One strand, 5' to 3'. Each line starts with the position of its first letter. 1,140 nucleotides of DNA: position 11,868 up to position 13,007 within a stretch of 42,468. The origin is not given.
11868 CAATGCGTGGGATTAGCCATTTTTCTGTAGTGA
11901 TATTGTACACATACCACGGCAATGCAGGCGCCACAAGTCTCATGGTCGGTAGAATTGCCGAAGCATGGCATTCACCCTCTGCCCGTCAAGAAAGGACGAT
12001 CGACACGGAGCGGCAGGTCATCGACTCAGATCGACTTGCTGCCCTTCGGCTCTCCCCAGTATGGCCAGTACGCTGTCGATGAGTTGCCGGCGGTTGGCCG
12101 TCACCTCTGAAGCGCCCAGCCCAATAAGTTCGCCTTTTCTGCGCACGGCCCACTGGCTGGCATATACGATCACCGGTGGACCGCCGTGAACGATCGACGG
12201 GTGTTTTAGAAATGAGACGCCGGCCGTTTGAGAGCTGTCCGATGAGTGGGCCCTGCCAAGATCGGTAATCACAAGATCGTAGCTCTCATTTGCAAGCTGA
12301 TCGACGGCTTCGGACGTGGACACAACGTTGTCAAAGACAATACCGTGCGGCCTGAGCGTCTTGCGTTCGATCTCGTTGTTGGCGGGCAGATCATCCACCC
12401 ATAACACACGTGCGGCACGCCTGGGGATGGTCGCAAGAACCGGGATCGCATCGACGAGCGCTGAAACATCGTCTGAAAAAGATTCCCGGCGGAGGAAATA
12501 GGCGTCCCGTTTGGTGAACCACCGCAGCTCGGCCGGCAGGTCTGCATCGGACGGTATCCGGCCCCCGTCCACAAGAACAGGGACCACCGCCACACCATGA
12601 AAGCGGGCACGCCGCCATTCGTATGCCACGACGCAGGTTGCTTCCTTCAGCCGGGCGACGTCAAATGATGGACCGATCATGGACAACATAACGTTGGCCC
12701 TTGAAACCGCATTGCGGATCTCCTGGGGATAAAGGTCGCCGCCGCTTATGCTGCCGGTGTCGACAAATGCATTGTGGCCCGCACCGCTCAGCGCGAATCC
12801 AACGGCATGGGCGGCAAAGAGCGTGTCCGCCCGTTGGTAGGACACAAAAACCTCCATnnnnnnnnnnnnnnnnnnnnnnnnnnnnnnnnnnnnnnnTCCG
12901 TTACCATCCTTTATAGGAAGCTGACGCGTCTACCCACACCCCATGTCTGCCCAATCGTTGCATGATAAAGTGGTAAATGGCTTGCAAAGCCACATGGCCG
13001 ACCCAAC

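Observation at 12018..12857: Stand-alone TIR domain fused to a receiver domain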

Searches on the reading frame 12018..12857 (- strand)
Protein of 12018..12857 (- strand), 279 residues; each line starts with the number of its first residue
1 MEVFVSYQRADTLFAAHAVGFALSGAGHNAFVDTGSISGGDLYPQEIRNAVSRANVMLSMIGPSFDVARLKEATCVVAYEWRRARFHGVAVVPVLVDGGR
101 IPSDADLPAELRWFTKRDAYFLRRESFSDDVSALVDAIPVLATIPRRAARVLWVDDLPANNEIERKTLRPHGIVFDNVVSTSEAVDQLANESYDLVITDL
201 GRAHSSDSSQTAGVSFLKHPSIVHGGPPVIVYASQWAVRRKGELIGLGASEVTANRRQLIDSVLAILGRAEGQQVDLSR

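Call 3: search_protein_families(library=pfam, proteins=[window:12018-12857:-], max_evalue=10)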
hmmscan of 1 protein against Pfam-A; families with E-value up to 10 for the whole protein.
window:12018-12857:- (279 aa): 2 families
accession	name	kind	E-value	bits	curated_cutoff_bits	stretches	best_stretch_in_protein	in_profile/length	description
PF13676.11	TIR_2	-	1.6e-10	41.9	28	1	3-117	1-109/122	TIR domain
PF00072.30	Response_reg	-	0.0001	22.9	30.2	1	151-201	1-51/111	Response regulator receiver domain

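Call 4: search_protein_families(library=ncbifam, proteins=[window:12018-12857:-], max_evalue=10)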
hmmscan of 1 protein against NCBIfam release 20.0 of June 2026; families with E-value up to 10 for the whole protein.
window:12018-12857:- (279 aa): 6 families
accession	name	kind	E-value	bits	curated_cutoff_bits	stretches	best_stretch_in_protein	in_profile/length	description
NF058526.1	Thoeris_type3_ThcB4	equivalog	9.7e-05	21.4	220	1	3-68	130-195/375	Thoeris type III anti-phage system protein ThcB4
NF011695.0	PRK15115.1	equivalog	0.0099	14.7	763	1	145-231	3-83/445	two-component system response regulator GlrR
NF045991.1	RespRegCtrARhodob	equivalog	0.023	14.4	350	1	150-273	2-122/224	response regulator transcription factor CtrA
NF008302.0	PRK11091.1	equivalog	0.035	12.3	838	1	144-200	521-577/779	aerobic respiration two-component sensor histidine kinase ArcB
NF052596.1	RR_EAL_PvrR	equivalog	0.053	12.1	580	1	148-200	3-56/398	response regulator cyclic di-GMP phosphodiesterase PvrR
NF011874.0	PRK15347.1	equivalog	0.078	11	852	1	150-200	692-742/921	two component system sensor kinase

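Call 5: search_protein_families(library=padloc, proteins=[window:12018-12857:-], max_evalue=10)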
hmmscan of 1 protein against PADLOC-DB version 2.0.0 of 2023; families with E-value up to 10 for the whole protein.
window:12018-12857:- (279 aa): 2 families
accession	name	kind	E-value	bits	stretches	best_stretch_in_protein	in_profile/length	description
PDLC00434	ThsB1|ThsB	-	0.00031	18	1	2-70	140-208/396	TIR-like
PDLC04726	PDC-M60C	-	0.052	10.4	1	151-204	3-59/407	-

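Call 6: find_homologous_proteins(query=window:12018-12857:-)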
Query window:12018-12857:- (279 aa): 379 proteins with E <= 0.001 among 5715 candidates; the best 120 are listed.
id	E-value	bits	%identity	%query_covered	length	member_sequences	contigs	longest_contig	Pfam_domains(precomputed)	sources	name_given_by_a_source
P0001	5.7e-171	585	96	100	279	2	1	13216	PF13676.12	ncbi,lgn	-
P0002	1.9e-144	498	80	100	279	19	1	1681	PF13676.12,PF00072.31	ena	-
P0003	2.4e-144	497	81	100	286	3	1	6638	PF13676.12,PF00072.31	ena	-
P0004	1.9e-143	494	81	99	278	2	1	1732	PF13676.12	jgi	-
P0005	2.2e-143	494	81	100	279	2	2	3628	PF13676.12,PF00072.31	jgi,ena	jgi:CheY-like chemotaxis protein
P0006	1.5e-142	492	80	100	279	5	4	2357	PF13676.12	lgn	-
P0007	8.8e-142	489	80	100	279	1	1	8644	PF13676.12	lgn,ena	-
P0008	1.3e-140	485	79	100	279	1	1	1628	PF13676.12,PF00072.31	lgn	-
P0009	1.4e-140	485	80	100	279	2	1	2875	PF13676.12,PF00072.31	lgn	-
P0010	3.0e-140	484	79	100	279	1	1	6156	PF13676.12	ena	-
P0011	1.3e-139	482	80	100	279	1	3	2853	PF13676.12,PF00072.31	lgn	-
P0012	1.4e-137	475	78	100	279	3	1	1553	PF13676.12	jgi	jgi:CheY-like chemotaxis protein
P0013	5.6e-135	467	76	100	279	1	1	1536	PF13676.12,PF00072.31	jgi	jgi:CheY-like chemotaxis protein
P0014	8.4e-135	466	77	99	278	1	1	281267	PF13676.12,PF00072.31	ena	-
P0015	4.0e-133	461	75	99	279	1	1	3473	PF13676.12,PF00072.31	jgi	-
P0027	1.7e-118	413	68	100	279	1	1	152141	PF13676.12,PF00072.31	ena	-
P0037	3.5e-116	405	68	97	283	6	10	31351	PF13676.12,PF00072.31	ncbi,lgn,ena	-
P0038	4.7e-116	405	66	97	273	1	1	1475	PF13676.12,PF00072.31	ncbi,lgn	-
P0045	4.9e-114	398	67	100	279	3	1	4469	PF13676.12,PF00072.31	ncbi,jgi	jgi:CheY-like chemotaxis protein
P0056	1.1e-112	394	66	100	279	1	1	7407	PF13676.12,PF00072.31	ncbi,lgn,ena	-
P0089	2.8e-109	382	64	100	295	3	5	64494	PF13676.12,PF00072.31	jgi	jgi:CheY-like chemotaxis protein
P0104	7.5e-108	378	63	100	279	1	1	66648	PF13676.12,PF00072.31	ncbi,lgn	-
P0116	6.2e-107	375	65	99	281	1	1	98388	PF13676.12,PF00072.31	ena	-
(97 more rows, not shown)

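Call 9: find_related_loci(query=window:12018-12857:-, collection=genome_contigs, flank=10000)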
Query window:12018-12857:- (279 aa) in genome_contigs; peptide patterns used: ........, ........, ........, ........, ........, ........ (x = any residue, [..] = any of these).
71 stretches matched a pattern; 1 encode a relative of the query (tblastn E <= 1e-3); 1 distinct loci.
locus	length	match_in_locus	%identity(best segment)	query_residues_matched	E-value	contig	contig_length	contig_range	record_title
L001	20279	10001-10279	81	1-93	3e-46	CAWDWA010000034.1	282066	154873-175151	MAG: uncultured Verrucomicrobiae bacterium isolate MFD05684.bin.1.321 genome assembly, contig: contig_6939, whole genome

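Call 10: find_encoding_contigs(protein=P0014, flank=10000, max_places=3)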
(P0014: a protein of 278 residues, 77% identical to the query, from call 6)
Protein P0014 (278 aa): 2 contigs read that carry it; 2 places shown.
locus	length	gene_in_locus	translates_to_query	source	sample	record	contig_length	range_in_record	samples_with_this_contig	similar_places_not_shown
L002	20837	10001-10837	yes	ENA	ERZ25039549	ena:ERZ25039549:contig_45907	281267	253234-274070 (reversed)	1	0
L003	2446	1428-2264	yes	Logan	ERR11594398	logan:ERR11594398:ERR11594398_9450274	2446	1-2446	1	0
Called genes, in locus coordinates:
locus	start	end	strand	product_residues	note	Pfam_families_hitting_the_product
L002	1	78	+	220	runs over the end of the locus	PF03841:SelA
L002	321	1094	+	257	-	-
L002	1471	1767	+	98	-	PF00515:TPR_1 (faint), PF07719:TPR_2 (faint), PF13424:TPR_12 (weak), PF13374:TPR_10 (faint)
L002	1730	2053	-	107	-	-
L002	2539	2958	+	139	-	PF03641:Lysine_decarbox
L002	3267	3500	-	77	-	-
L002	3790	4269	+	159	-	PF00437:T2SSE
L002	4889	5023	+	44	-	-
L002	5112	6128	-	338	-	PF03772:Competence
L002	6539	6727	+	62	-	-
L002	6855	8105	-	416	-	PF04413:Glycos_transf_N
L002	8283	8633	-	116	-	-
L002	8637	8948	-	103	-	-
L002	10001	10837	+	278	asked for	PF13676:TIR_2, PF00072:Response_reg (weak)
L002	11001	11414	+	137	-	PF13279:4HBT_2, PF03061:4HBT (weak)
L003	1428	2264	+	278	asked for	PF13676:TIR_2, PF00072:Response_reg (weak)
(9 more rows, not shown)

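Call 11: find_encoding_contigs(protein=P0027, flank=10000, max_places=3)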
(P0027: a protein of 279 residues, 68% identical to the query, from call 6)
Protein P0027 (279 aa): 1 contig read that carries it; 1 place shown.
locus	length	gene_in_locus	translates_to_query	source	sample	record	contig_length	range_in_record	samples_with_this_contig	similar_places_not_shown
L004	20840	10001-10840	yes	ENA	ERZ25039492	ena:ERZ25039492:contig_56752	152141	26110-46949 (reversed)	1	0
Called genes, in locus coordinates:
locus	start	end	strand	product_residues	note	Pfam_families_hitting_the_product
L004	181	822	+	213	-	-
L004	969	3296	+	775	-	PF00990:GGDEF, PF00563:EAL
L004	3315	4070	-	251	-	-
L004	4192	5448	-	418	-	PF00171:Aldedh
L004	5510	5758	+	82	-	-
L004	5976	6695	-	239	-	PF00296:Bac_luciferase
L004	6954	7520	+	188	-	-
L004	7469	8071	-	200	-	PF06684:AA_synth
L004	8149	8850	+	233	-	PF00392:GntR, PF07729:FCD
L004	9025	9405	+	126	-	PF03551:PadR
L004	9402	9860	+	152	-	-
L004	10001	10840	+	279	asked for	PF13676:TIR_2, PF00072:Response_reg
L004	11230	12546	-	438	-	PF03222:Trp_Tyr_perm (weak), PF00324:AA_permease, PF03845:Spore_permease, PF13520:AA_permease_2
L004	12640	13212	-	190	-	-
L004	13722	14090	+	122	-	PF10009:DUF2252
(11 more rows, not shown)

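Call 12: find_encoding_contigs(protein=P0001, flank=10000, max_places=3)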
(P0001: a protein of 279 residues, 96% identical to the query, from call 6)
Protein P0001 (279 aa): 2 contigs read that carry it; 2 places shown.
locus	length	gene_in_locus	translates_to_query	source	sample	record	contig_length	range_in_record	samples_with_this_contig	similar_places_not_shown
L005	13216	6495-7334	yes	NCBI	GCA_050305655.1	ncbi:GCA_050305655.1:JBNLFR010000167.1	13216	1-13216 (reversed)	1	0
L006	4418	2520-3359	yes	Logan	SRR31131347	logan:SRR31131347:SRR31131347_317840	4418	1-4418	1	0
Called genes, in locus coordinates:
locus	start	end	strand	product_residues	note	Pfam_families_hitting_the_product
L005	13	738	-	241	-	PF08241:Methyltransf_11 (faint), PF08242:Methyltransf_12 (weak), PF13649:Methyltransf_25, PF13847:Methyltransf_31 (weak)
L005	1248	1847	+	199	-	PF13511:DUF4124, PF01464:SLT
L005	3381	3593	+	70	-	-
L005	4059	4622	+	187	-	-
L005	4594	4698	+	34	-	-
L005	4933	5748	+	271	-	PF02535:Zip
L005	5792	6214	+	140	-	PF13211:DUF4019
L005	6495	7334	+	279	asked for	PF13676:TIR_2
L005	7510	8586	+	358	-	PF00924:MS_channel_2nd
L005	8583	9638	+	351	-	PF01595:CNNM, PF00571:CBS (weak)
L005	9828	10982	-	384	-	PF03480:DctP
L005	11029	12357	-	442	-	PF06808:DctM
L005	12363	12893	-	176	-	PF04290:DctQ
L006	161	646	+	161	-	-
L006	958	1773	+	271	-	PF02535:Zip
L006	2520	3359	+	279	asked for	PF13676:TIR_2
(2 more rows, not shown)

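Call 17: search_protein_families(library=pfam, alignment_id=A1, max_evalue=0.01)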
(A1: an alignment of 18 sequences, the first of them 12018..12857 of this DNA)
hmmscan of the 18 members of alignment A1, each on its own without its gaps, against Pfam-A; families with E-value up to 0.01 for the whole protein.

A. member 1, window:12018-12857:- (279 aa): 2 families
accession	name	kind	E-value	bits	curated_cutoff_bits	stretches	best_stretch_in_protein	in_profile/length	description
PF13676.11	TIR_2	-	1.6e-10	41.9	28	1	3-117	1-109/122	TIR domain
PF00072.30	Response_reg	-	0.0001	22.9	30.2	1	151-201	1-51/111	Response regulator receiver domain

B. families by the number of members that match (of 18 scanned): 2 families
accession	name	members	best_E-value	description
PF13676.11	TIR_2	18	3.8e-12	TIR domain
PF00072.30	Response_reg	18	8.3e-08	Response regulator receiver domain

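Call 18: search_solved_structures(query=A1, max_evalue=0.01, show_alignments=3)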
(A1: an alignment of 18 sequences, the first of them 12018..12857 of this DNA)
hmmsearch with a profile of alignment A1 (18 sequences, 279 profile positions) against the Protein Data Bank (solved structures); distinct sequences matched with E-value up to 0.01: 28.
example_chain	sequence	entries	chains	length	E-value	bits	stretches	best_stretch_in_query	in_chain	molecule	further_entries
7qz2_A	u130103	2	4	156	1.2e-06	31.1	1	147-268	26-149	Histidine kinase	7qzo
3kht_A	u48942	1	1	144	1.4e-05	27.6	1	147-258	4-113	Response regulator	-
3a0r_B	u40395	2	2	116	2e-05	27.2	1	150-201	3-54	Response regulator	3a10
3a0u_A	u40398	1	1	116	2e-05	27.1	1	150-201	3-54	Response regulator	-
9tzw_A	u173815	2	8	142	2.9e-05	26.6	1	3-122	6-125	NAD(+) hydrolase SARM1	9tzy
9mw1_B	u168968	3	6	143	3e-05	26.6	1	3-122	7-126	NAD(+) hydrolase SARM1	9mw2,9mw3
10rb_A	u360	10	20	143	3e-05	26.6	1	3-122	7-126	NAD(+) hydrolase SARM1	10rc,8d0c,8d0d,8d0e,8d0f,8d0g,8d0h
10ra_A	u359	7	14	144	3.1e-05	26.5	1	3-122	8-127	Sterile alpha and TIR motif-containing protein 1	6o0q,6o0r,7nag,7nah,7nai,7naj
9hq0_A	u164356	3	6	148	3.4e-05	26.4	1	3-122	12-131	NAD(+) hydrolase SARM1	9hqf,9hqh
6o0u_A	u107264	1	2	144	3.9e-05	26.2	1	3-118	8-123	Sterile alpha and TIR motif-containing protein 1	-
7w9h_A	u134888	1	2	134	0.00011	24.7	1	147-269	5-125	Response regulator protein FleR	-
8p2m_A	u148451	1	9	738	0.00012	24.6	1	2-122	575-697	NAD(+) hydrolase tir-1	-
6qrj_A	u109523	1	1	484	0.00013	24.5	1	146-200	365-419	Hybrid kinase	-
8p2l_A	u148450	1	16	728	0.00017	24.1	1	3-122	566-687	NAD(+) hydrolase SARM1,NAD(+) hydrolase tir-1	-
6o0v_A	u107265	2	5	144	0.0006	22.3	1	3-122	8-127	Sterile alpha and TIR motif-containing protein 1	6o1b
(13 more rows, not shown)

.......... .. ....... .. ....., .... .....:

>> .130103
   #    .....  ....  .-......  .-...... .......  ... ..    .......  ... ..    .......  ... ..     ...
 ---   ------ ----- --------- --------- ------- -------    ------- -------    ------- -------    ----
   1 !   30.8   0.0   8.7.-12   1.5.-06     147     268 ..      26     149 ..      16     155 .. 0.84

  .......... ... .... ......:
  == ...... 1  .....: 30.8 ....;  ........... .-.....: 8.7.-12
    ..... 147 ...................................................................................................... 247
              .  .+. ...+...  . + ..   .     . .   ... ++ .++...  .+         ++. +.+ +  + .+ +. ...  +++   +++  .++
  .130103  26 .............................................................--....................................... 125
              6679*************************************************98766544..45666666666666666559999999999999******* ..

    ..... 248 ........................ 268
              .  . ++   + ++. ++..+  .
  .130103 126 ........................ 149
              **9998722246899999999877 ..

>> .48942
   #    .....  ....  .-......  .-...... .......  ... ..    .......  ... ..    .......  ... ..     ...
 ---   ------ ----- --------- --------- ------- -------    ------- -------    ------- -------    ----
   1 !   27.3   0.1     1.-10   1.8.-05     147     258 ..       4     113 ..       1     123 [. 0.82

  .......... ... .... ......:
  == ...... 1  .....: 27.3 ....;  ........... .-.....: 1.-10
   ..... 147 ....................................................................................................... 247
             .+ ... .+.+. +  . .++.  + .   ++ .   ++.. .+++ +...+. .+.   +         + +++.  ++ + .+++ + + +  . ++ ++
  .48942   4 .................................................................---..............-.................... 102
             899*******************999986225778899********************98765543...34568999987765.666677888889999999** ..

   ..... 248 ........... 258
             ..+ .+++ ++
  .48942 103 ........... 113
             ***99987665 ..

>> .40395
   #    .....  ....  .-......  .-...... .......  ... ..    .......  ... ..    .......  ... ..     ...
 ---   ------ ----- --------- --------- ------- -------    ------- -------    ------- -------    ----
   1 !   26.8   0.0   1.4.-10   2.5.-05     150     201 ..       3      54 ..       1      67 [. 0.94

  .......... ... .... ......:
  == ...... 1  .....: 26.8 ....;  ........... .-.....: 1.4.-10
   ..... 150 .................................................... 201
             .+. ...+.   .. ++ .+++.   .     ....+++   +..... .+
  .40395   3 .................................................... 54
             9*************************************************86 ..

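Call 19: find_encoding_contigs(protein=P0116, flank=8000, max_places=2)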
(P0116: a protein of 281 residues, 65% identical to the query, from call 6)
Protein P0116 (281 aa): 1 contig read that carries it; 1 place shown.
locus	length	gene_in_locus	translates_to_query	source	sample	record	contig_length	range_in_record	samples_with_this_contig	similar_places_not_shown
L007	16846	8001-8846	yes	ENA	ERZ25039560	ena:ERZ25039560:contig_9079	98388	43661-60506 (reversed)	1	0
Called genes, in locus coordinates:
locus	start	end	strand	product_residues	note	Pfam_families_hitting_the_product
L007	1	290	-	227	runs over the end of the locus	-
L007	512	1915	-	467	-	-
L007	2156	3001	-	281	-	PF01026:TatD_DNase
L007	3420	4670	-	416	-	PF09334:tRNA-synt_1g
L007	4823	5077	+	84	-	PF04014:MazE_antitoxin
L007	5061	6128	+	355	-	-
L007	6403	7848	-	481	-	PF00069:Pkinase (weak)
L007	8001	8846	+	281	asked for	PF13676:TIR_2, PF00072:Response_reg (weak)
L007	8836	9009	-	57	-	PF06071:YchF-GTPase_C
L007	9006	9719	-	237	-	-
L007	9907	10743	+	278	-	-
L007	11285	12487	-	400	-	-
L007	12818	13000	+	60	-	PF00106:adh_short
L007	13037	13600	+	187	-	-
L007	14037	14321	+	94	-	PF03007:WS_DGAT_cat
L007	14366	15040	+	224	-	PF06974:WS_DGAT_C (weak)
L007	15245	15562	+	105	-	-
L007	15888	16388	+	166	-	-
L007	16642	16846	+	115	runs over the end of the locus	-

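Call 20: find_encoding_contigs(protein=P0104, flank=8000, max_places=2)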
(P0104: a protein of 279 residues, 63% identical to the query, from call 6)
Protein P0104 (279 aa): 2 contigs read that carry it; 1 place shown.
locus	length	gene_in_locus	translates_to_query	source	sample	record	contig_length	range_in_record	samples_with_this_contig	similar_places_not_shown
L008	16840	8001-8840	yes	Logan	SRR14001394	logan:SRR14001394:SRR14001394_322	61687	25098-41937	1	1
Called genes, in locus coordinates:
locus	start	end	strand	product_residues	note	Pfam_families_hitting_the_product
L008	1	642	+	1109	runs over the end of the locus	-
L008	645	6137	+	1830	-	-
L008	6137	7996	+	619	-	-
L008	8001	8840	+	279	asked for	PF13676:TIR_2, PF00072:Response_reg (weak)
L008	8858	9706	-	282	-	PF02353:CMAS (weak), PF13489:Methyltransf_23, PF05175:MTS (faint), PF06325:PrmA (weak), PF13847:Methyltransf_31, PF08241:Methyltransf_11, PF08242:Methyltransf_12, PF13649:Methyltransf_25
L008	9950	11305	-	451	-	PF02550:AcetylCoA_hydro, PF13336:AcetylCoA_hyd_C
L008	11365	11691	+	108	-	PF01329:Pterin_4a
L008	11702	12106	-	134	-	-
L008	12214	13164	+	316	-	PF00106:adh_short, PF08659:KR (weak), PF13561:adh_short_C2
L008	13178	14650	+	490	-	PF04675:DNA_ligase_A_N, PF01068:DNA_ligase_A_M, PF04679:DNA_ligase_A_C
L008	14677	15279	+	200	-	PF00265:TK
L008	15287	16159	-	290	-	PF01510:Amidase_2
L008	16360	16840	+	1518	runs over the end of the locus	PF00310:GATase_2, PF04898:Glu_syn_central, PF01645:Glu_synthase, PF01493:GXGXG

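Call 21: find_encoding_contigs(protein=P0089, flank=8000, max_places=3)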
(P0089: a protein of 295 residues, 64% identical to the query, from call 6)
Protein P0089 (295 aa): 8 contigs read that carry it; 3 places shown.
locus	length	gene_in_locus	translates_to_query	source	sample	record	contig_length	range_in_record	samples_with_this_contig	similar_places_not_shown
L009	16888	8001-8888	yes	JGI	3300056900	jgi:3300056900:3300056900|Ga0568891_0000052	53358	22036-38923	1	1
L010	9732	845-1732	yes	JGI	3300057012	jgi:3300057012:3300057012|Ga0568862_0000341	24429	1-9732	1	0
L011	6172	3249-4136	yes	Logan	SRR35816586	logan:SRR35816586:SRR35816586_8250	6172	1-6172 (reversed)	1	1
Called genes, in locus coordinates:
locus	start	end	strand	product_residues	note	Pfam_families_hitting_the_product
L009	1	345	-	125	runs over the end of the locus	PF02627:CMD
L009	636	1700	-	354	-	PF01758:SBF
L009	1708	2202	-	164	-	PF01451:LMWPc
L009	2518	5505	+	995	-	PF00690:Cation_ATPase_N, PF00122:E1-E2_ATPase, PF00702:Hydrolase, PF13246:Cation_ATPase, PF00689:Cation_ATPase_C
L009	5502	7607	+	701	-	PF00122:E1-E2_ATPase (weak)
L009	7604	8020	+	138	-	-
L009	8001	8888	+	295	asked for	PF13676:TIR_2, PF00072:Response_reg (weak)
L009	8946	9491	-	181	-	PF13648:Lipocalin_4 (faint)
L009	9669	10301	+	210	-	PF09360:zf-CDGSH, PF06902:Fer4_19, PF09360:zf-CDGSH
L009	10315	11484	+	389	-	PF13483:Lactamase_B_3, PF00753:Lactamase_B (faint), PF12706:Lactamase_B_2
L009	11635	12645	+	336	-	PF13676:TIR_2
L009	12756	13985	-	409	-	PF01839:FG-GAP (faint), PF13517:FG-GAP_3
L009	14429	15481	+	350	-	PF00004:AAA, PF07728:AAA_5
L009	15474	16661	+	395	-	PF13203:DUF2201_N, PF09967:DUF2201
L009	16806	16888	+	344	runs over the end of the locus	-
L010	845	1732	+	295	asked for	PF13676:TIR_2, PF00072:Response_reg (weak)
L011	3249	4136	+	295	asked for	PF13676:TIR_2, PF00072:Response_reg (weak)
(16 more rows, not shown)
